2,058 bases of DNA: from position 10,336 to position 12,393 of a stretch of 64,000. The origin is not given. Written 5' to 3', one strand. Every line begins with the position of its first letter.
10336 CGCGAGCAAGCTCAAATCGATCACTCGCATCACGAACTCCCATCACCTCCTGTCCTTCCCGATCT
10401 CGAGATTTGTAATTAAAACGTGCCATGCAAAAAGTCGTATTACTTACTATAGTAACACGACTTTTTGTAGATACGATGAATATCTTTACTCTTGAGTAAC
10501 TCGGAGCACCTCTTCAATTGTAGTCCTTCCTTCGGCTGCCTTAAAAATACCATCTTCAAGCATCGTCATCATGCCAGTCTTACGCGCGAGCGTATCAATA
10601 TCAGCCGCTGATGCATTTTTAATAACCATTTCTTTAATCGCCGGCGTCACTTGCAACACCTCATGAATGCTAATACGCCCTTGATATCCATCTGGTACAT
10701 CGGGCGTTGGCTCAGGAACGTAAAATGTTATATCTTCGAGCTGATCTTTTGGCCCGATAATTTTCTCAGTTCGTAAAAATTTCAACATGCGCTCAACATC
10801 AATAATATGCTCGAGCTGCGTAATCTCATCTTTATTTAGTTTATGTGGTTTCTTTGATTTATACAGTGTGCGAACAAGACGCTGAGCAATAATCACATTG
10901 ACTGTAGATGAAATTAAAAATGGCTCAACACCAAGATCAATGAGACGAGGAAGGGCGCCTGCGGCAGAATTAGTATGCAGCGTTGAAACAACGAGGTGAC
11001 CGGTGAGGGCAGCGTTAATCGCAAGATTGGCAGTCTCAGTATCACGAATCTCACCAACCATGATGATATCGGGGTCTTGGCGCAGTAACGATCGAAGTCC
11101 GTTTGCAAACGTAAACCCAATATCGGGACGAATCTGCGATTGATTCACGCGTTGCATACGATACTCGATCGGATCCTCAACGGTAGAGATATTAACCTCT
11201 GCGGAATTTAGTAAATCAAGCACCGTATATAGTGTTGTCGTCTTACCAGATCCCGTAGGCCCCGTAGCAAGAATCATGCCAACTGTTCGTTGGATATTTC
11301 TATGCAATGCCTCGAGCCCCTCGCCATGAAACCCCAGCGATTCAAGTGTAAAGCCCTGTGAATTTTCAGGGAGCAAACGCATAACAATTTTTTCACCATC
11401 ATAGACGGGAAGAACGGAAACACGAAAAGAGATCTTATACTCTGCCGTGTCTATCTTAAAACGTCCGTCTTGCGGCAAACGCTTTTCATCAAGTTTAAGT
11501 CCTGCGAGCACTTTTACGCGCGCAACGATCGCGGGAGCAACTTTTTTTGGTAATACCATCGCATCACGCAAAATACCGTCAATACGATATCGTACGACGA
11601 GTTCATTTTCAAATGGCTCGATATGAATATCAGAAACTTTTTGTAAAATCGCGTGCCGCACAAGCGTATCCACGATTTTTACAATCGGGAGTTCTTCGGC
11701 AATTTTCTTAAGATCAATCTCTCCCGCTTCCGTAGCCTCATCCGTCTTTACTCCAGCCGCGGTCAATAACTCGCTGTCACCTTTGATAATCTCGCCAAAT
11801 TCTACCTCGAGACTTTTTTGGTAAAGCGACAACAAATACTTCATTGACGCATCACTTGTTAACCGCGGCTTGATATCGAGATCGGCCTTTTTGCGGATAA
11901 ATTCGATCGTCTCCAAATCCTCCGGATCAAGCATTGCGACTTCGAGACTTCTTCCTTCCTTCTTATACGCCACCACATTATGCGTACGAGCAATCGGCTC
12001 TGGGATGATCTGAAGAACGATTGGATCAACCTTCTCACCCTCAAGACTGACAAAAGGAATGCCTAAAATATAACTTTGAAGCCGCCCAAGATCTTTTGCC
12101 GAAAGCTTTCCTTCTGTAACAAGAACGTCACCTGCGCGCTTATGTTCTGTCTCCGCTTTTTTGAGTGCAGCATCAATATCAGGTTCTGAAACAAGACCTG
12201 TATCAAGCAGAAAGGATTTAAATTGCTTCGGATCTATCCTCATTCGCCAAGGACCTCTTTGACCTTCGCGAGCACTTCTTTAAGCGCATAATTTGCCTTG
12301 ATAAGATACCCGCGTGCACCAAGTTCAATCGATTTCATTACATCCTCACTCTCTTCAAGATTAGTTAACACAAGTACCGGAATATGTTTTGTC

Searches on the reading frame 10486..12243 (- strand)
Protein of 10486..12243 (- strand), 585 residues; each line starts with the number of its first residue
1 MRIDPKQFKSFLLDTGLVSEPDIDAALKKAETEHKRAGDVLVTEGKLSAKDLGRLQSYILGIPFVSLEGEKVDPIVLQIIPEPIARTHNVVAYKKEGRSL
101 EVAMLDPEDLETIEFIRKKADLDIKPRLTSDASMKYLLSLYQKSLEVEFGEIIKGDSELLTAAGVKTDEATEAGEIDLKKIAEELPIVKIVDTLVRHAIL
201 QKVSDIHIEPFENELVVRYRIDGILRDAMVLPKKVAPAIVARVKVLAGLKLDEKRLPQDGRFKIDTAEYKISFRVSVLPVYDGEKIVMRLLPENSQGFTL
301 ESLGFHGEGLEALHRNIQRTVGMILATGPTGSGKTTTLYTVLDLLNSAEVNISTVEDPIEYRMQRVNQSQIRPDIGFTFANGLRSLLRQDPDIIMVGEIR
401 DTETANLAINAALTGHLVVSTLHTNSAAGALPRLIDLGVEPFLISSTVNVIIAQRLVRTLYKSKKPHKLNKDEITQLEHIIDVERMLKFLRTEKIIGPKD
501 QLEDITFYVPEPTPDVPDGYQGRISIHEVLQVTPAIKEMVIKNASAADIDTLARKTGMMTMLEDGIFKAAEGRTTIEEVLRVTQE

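Call 55: search_protein_families(library=pfam, proteins=[window:10486-12243:-], max_evalue=0.0001)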
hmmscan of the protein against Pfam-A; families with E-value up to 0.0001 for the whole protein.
window:10486-12243:- (585 aa): 2 families
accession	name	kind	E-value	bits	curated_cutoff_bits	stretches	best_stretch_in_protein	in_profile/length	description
PF00437.27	T2SSE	-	2.4e-120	402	24.9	1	183-581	4-370/370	Type II/IV secretion system protein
PF05157.20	MshEN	-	6.6e-15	55.3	23.1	1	60-144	1-86/90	MshEN domain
